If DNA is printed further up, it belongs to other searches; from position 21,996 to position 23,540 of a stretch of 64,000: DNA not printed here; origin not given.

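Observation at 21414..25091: Protein-thiocarboxylate (sulfur-carrier) homocysteine pathway fused to the threonine operon, with an unexplained stand-alone NIL protein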

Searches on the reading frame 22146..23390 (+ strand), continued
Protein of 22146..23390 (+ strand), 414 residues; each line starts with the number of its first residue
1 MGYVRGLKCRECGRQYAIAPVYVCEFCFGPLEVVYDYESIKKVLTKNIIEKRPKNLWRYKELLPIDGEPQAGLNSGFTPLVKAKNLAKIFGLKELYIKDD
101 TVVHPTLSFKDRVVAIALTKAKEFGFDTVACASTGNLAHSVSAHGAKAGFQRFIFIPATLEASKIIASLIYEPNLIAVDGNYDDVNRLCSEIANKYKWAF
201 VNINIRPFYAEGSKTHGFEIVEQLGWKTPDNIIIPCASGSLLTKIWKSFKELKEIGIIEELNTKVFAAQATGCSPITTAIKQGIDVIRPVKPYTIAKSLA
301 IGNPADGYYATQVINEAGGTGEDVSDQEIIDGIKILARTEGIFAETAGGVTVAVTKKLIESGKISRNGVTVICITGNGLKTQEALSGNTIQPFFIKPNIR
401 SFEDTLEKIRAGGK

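Call 41: find_encoding_contigs(protein=P0457, flank=7000, max_places=2)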
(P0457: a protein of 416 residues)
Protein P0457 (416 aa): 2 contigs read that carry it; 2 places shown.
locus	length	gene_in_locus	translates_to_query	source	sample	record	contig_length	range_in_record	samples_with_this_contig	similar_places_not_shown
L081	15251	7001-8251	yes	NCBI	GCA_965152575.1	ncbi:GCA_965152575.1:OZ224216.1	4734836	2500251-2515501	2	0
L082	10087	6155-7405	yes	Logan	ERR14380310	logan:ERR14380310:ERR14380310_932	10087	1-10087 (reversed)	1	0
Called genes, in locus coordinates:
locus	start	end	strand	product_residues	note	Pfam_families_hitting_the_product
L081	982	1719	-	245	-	PF04536:TPM_phosphatase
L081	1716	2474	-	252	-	-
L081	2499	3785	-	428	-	PF01266:DAO (faint), PF01494:FAD_binding_3, PF08491:SE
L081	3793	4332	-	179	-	PF13091:PLDc_2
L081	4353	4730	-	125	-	-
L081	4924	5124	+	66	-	PF02597:ThiS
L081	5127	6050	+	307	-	PF00291:PALP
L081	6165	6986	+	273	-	PF00899:ThiF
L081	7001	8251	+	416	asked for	PF05810:NinF (weak), PF00291:PALP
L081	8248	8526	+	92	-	PF02597:ThiS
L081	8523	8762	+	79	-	PF09383:NIL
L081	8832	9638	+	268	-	PF00899:ThiF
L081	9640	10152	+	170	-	PF14464:Prok-JAB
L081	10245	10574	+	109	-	-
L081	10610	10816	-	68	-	-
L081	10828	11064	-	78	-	-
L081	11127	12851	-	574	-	PF00664:ABC_membrane, PF00005:ABC_tran, PF02463:SMC_N (weak)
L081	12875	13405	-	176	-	PF01327:Pep_deformylase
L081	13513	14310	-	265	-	PF13646:HEAT_2 (weak)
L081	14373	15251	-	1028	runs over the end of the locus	PF00873:ACR_tran, PF03176:MMPL (weak)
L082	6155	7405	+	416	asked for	PF05810:NinF (weak), PF00291:PALP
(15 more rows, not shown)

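Call 42: find_encoding_contigs(protein=P0530, flank=7000, max_places=2)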
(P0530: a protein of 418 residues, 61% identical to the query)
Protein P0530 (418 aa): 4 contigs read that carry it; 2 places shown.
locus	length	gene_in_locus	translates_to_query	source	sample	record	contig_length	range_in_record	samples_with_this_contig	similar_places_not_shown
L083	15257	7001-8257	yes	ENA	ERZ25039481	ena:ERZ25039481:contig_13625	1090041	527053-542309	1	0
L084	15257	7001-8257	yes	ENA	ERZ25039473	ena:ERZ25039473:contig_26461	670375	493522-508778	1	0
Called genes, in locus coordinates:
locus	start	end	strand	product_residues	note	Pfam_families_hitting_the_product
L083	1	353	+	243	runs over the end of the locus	PF00330:Aconitase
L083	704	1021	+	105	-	PF00694:Aconitase_C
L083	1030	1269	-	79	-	-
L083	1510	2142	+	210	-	PF11662:DUF3263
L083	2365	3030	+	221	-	PF02358:Trehalose_PPase (weak)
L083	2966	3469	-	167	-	-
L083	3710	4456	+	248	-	PF13280:WYL, PF25583:WCX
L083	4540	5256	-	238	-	PF00982:Glyco_transf_20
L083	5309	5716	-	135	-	PF00982:Glyco_transf_20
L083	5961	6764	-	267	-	PF00535:Glycos_transf_2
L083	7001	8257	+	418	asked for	PF00291:PALP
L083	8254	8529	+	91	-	PF02597:ThiS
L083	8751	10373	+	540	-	PF00118:Cpn60_TCP1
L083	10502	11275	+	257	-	PF06778:Chlor_dismutase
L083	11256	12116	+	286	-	PF02540:NAD_synthase (weak)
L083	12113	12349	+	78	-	PF09383:NIL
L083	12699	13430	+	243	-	PF12535:Nudix_N, PF00293:NUDIX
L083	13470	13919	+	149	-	PF00583:Acetyltransf_1, PF13673:Acetyltransf_10, PF13508:Acetyltransf_7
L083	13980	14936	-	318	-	PF00892:EamA (faint), PF05653:Mg_trans_NIPA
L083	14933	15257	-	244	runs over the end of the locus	PF03141:Methyltransf_29 (weak), PF13489:Methyltransf_23, PF01209:Ubie_methyltran (weak), PF07021:MetW (weak), PF13847:Methyltransf_31, PF08241:Methyltransf_11, PF08242:Methyltransf_12, PF13649:Methyltransf_25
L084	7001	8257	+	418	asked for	PF00291:PALP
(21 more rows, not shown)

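Call 43: find_encoding_contigs(protein=P0527, flank=8000, max_places=1)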
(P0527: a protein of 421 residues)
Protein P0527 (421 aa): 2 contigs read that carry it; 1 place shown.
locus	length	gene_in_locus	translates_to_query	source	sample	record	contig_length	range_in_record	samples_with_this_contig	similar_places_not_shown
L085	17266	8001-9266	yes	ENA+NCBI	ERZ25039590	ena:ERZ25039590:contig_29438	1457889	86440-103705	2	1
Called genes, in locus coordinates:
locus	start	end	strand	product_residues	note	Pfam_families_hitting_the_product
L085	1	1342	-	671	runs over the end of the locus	-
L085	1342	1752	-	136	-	PF00072:Response_reg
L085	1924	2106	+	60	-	-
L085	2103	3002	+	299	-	PF01734:Patatin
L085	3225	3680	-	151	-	PF00011:HSP20, PF17886:ArsA_HSP20 (faint)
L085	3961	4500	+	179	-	PF13399:LytR_C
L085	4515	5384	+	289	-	PF02358:Trehalose_PPase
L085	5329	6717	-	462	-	PF00982:Glyco_transf_20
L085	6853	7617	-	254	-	PF00535:Glycos_transf_2, PF13641:Glyco_tranf_2_3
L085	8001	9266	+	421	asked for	PF05810:NinF (weak), PF00291:PALP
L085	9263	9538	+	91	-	PF02597:ThiS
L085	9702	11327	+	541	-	PF00118:Cpn60_TCP1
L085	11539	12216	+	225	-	PF06778:Chlor_dismutase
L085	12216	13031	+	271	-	-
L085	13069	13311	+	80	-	PF09383:NIL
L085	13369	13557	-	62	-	-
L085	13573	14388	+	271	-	PF12535:Nudix_N (weak), PF00293:NUDIX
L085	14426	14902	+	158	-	PF00583:Acetyltransf_1, PF13673:Acetyltransf_10 (weak), PF13508:Acetyltransf_7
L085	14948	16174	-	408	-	PF01969:Ni_insertion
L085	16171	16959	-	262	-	PF00731:AIRC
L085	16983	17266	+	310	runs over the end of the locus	PF00800:PDT, PF01842:ACT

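Call 44: find_encoding_contigs(protein=P0481, flank=8000, max_places=1)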
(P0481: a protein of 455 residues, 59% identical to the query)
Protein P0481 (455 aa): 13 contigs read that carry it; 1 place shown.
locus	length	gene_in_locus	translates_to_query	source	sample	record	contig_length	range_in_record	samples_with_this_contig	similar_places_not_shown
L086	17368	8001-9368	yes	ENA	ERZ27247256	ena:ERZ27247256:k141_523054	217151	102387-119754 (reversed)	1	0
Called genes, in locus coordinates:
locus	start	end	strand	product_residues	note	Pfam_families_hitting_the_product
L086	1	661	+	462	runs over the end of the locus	PF01406:tRNA-synt_1e, PF09334:tRNA-synt_1g (weak), PF09190:DALR_2, PF23493:CysS_C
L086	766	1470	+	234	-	PF08032:SpoU_sub_bind, PF00588:SpoU_methylase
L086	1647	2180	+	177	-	PF13399:LytR_C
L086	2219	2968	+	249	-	PF02358:Trehalose_PPase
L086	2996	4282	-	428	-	PF00982:Glyco_transf_20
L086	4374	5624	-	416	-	PF21269:TreT_GT1, PF00534:Glycos_transf_1, PF13692:Glyco_trans_1_4, PF13524:Glyco_trans_1_2 (faint)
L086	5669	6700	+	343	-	PF02595:Gly_kinase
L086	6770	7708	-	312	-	PF00535:Glycos_transf_2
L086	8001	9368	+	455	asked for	PF00291:PALP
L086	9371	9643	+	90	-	PF02597:ThiS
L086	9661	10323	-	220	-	PF01325:Fe_dep_repress, PF02742:Fe_dep_repr_C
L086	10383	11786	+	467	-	PF01494:FAD_binding_3 (weak), PF00890:FAD_binding_2 (weak), PF01266:DAO, PF01593:Amino_oxidase, PF03486:HI0933_like (weak), PF12831:FAD_oxidored, PF13450:NAD_binding_8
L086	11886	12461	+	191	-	PF01243:PNPOx_N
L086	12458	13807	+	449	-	PF01040:UbiA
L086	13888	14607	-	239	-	PF00535:Glycos_transf_2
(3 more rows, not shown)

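Call 45: find_encoding_contigs(protein=P0533, flank=8000, max_places=1)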
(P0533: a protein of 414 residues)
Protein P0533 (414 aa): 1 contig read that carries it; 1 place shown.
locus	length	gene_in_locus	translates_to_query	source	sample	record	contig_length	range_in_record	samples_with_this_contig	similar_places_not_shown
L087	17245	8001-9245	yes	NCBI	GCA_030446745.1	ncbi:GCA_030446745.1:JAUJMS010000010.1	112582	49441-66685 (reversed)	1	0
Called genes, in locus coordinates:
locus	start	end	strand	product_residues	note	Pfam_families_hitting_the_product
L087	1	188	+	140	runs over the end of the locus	PF00903:Glyoxalase, PF22677:Ble-like_N (weak)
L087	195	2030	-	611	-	PF02129:Peptidase_S15, PF08530:PepX_C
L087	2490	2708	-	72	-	PF09957:VapB_antitoxin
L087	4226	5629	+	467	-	PF01134:GIDA, PF01262:AlaDh_PNT_C (faint), PF07992:Pyr_redox_2, PF12831:FAD_oxidored (weak), PF00070:Pyr_redox, PF02852:Pyr_redox_dim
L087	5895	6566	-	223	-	PF03358:FMN_red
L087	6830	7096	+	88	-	PF11662:DUF3263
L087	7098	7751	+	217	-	PF13399:LytR_C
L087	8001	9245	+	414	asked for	PF00291:PALP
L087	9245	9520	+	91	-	PF02597:ThiS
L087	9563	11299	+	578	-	PF00350:Dynamin_N (faint)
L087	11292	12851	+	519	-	PF03193:RsgA_GTPase (faint), PF00350:Dynamin_N (faint), PF01926:MMR_HSR1 (weak), PF02421:FeoB_N (weak)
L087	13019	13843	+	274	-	PF00733:Asn_synthase (weak), PF02540:NAD_synthase (faint)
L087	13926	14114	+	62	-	-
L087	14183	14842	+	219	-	PF01551:Peptidase_M23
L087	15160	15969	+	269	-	-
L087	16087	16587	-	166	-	PF19315:MC_hydratase, PF01575:MaoC_dehydratas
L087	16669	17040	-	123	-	-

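Call 46: search_protein_families(library=ncbifam, proteins=[L083:11256-12116:+, L085:12216-13031:+, L087:13019-13843:+, L083:12113-12349:+, L085:13069-13311:+, L087:13926-14114:+, L081:8523-8762:+, L081:5127-6050:+, L081:9640-10152:+], max_evalue=0.001)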
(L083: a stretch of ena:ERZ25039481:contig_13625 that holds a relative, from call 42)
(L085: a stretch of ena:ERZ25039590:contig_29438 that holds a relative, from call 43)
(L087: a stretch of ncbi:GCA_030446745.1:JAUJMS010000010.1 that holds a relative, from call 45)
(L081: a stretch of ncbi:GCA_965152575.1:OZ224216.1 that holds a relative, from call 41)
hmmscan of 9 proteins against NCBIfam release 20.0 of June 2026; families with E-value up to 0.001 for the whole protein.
L083:11256-12116:+ (286 aa): 5 families
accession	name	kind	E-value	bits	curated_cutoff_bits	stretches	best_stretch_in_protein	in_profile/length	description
TIGR00268.2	TIGR00268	equivalog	7.7e-86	287.5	150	1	23-276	4-258/259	ATP-dependent sacrificial sulfur transferase LarE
NF010587.0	PRK13980.1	equivalog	6.4e-06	25.6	255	1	34-95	33-94/267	NAD+ synthase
NF010588.0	PRK13981.1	equivalog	1.2e-05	23.9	479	1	35-94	288-347/546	NAD+ synthase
NF002048.0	PRK00876.1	subfamily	1.9e-05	23.6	313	1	35-92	40-97/330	NAD(+) synthase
TIGR00552.1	nadE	equivalog_domain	5.7e-05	22.4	63.65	1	35-97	25-88/251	NAD(+) synthase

L085:12216-13031:+ (271 aa): 5 families
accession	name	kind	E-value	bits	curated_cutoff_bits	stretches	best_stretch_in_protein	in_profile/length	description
TIGR00268.2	TIGR00268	equivalog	3.1e-85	285.6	150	1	5-259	4-259/259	ATP-dependent sacrificial sulfur transferase LarE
NF010588.0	PRK13981.1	equivalog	7e-07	28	479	1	15-83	286-354/546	NAD+ synthase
NF010587.0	PRK13980.1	equivalog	2e-05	23.9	255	1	13-83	30-100/267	NAD+ synthase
NF002048.0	PRK00876.1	subfamily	0.00052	18.9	313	1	15-65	36-88/330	NAD(+) synthase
NF000848.1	PRK00074.1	equivalog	0.00092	17.9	400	0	14-60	213-258/512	glutamine-hydrolyzing GMP synthase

L087:13019-13843:+ (274 aa): 6 families
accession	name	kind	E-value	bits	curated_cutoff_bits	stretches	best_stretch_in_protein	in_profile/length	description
TIGR00268.2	TIGR00268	equivalog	1e-90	303.5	150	1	7-265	2-259/259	ATP-dependent sacrificial sulfur transferase LarE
NF010588.0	PRK13981.1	equivalog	1.6e-06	26.8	479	1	18-86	285-354/546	NAD+ synthase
NF010587.0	PRK13980.1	equivalog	1.1e-05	24.8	255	1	18-84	31-98/267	NAD+ synthase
TIGR00552.1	nadE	equivalog_domain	1.8e-05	24.1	63.65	1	19-87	23-93/251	NAD(+) synthase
NF002048.0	PRK00876.1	subfamily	3.9e-05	22.6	313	1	21-86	40-106/330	NAD(+) synthase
TIGR00364.1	TIGR00364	equivalog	0.00015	21.4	150.3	1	22-85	2-64/201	7-cyano-7-deazaguanine synthase QueC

L083:12113-12349:+ (78 aa): 1 family
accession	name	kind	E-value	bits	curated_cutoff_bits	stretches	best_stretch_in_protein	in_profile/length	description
TIGR02314.1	ABC_MetN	equivalog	1.7e-06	27.3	499.7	1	5-75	269-343/343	methionine ABC transporter ATP-binding protein MetN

L085:13069-13311:+ (80 aa): 1 family
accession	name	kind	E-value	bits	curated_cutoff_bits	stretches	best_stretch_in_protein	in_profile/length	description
TIGR02314.1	ABC_MetN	equivalog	5.8e-06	25.6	499.7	1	7-77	269-343/343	methionine ABC transporter ATP-binding protein MetN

L087:13926-14114:+ (62 aa): 0 families

L081:8523-8762:+ (79 aa): 0 families

L081:5127-6050:+ (307 aa): 42 families (the best 25 are shown)
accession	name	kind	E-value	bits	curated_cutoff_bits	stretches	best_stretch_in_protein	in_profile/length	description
TIGR01139.1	cysK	equivalog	3.4e-137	456.6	350.95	1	7-302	1-296/298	cysteine synthase A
TIGR01136.1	cysKM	subfamily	1.3e-130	435.1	344.15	1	7-303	1-298/299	cysteine synthase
NF007989.0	PRK10717.1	equivalog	1.4e-109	366.3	387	1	3-300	4-314/334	cysteine synthase A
TIGR01137.1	cysta_beta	equivalog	1.6e-100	336.9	510.25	1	4-300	2-307/457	cystathionine beta-synthase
NF008735.0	PRK11761.1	equivalog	1.1e-90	304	413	1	4-302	3-292/296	cysteine synthase CysM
TIGR01138.1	cysM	equivalog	2.7e-87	293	394.2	1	7-301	2-287/290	cysteine synthase B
TIGR03945.1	PLP_SbnA_fam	equivalog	2.1e-79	266.8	349.95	1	7-299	1-295/304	2,3-diaminopropionate biosynthesis protein SbnA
NF053679.1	CysteaSynCapA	equivalog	2.4e-68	230.4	600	1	3-300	6-316/329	cysteate synthase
NF005292.0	PRK06815.1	equivalog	1.1e-29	103.5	371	2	3-210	11-210/320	threonine/serine dehydratase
NF052478.1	CystDsulMYC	equivalog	2.5e-25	89.5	600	1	27-305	36-325/354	L-cysteine desulfhydrase Cds1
NF005147.0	PRK06608.1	equivalog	8.1e-24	84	380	1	2-205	13-208/339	serine/threonine dehydratase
TIGR01127.1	ilvA_1Cterm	equivalog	4.5e-23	81.8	378.75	1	14-292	1-282/380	threonine ammonia-lyase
NF006389.0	PRK08638.1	equivalog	1.9e-21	76.4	453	1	3-203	17-209/333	bifunctional threonine ammonia-lyase/L-serine ammonia-lyase TdcB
NF006390.0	PRK08639.1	equivalog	3.3e-21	75.8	421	1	3-211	15-219/418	threonine ammonia-lyase IlvA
NF045641.2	BHydaspDhtseBhcB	equivalog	6e-21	74.9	550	1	2-205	9-204/312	beta-hydroxyaspartate dehydratase BhcB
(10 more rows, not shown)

L081:9640-10152:+ (170 aa): 1 family
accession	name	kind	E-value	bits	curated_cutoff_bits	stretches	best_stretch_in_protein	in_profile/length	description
NF041370.1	desamp_Halo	equivalog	1.4e-14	54.1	130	2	75-160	52-124/133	desampylase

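Call 51: find_encoding_contigs(protein=P0242, flank=8000, max_places=2)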
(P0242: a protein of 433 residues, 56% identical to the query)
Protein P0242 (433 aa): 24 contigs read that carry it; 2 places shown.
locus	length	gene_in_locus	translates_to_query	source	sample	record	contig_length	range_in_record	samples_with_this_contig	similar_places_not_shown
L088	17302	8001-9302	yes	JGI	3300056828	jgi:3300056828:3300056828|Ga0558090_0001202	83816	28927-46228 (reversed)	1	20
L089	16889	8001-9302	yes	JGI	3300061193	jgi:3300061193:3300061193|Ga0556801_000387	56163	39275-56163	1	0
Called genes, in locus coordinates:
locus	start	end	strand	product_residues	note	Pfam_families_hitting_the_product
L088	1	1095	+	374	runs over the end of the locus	PF01979:Amidohydro_1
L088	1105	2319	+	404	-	PF08331:QueG_DUF1730, PF00037:Fer4 (faint), PF13237:Fer4_10 (faint), PF13484:Fer4_16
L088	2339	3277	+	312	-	PF03631:Virul_fac_BrkB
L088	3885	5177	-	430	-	PF02239:Cytochrom_D1 (faint), PF08450:SGL (faint), PF22494:choice_anch_I (faint), PF10282:Lactonase (weak), PF21783:YNCE, PF25174:Beta-prop_THOC3 (faint), PF21783:YNCE (weak)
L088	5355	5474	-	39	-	-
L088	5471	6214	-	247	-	PF01578:Cytochrom_C_asm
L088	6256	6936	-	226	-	PF01061:ABC2_membrane, PF03379:CcmB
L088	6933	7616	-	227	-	PF00005:ABC_tran, PF13304:AAA_21 (weak)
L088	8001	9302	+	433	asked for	PF00291:PALP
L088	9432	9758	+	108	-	PF02597:ThiS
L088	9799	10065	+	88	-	-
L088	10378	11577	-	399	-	PF00155:Aminotran_1_2, PF00266:Aminotran_5 (faint), PF01053:Cys_Met_Meta_PP, PF01041:DegT_DnrJ_EryC1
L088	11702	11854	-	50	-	PF11752:DUF3309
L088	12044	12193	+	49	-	PF18919:DUF5670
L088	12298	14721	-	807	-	PF02190:LON_substr_bdg, PF00004:AAA, PF07724:AAA_2 (faint), PF07728:AAA_5, PF22667:Lon_lid, PF05362:Lon_C, PF13541:ChlI (weak)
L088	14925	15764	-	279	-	PF00657:Lipase_GDSL (weak), PF13472:Lipase_GDSL_2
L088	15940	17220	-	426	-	PF06689:zf-C4_ClpX, PF00493:MCM, PF05496:RuvB_N (weak), PF00004:AAA, PF07724:AAA_2, PF07728:AAA_5 (weak), PF13401:AAA_22 (weak), PF10431:ClpB_D2-small, +1 more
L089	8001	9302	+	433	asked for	PF00291:PALP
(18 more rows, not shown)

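Call 52: find_encoding_contigs(protein=P0335, flank=8000, max_places=1)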
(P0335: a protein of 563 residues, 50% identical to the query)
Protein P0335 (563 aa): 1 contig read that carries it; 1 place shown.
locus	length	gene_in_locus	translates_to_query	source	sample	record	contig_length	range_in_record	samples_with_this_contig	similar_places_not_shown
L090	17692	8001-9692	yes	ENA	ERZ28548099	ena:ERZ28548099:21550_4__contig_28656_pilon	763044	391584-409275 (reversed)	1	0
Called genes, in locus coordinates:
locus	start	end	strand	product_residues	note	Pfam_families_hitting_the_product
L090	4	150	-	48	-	-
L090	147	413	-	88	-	PF08308:PEGA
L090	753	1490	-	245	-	-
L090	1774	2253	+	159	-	PF00069:Pkinase, PF07714:PK_Tyr_Ser-Thr (weak)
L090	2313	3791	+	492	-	PF00069:Pkinase, PF07714:PK_Tyr_Ser-Thr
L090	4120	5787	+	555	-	-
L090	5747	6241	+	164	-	-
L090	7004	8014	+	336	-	PF00291:PALP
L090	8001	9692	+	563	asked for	PF00899:ThiF, PF00291:PALP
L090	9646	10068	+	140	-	PF00291:PALP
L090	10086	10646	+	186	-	PF00293:NUDIX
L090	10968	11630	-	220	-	-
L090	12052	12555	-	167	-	-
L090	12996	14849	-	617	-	PF09317:ACDH_C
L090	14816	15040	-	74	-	-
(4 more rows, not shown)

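Call 53: search_protein_families(library=pfam, proteins=[L088:9799-10065:+, L088:9432-9758:+, L087:13926-14114:+, L081:10245-10574:+], max_evalue=1)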
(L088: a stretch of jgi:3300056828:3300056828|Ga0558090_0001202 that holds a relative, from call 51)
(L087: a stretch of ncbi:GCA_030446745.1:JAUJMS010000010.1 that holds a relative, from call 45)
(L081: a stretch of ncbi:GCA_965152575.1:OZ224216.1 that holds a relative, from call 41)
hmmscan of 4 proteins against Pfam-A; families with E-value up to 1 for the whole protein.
L088:9799-10065:+ (88 aa): 2 families
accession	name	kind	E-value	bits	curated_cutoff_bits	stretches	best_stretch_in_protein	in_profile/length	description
PF03693.20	ParD_antitoxin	-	0.073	13.9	21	1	9-57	13-61/81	Bacterial antitoxin of ParD toxin-antitoxin type II system and RHH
PF13428.12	TPR_14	-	0.085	14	23.5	1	17-40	12-36/44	Tetratricopeptide repeat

L088:9432-9758:+ (108 aa): 3 families
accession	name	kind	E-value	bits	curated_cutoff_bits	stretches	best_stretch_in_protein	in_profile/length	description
PF02597.26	ThiS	-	8e-11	42.8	22.5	1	13-91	8-76/76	ThiS family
PF09138.17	Urm1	-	0.0014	19.4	21.8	1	48-91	53-96/96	Urm1 (Ubiquitin related modifier)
PF23639.1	DUF7146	-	0.074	13.9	27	1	34-64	51-81/105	Domain of unknown function (DUF7146)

L087:13926-14114:+ (62 aa): 1 family
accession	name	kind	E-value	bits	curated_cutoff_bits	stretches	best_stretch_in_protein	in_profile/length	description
PF13189.12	Cytidylate_kin2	-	0.082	13.5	28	1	40-58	2-20/176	Cytidylate kinase-like family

L081:10245-10574:+ (109 aa): 1 family
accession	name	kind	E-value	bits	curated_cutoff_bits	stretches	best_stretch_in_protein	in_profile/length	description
PF10123.14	Mu-like_Pro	-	0.14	12.1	25.2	1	11-45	80-114/330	Mu-like prophage I protein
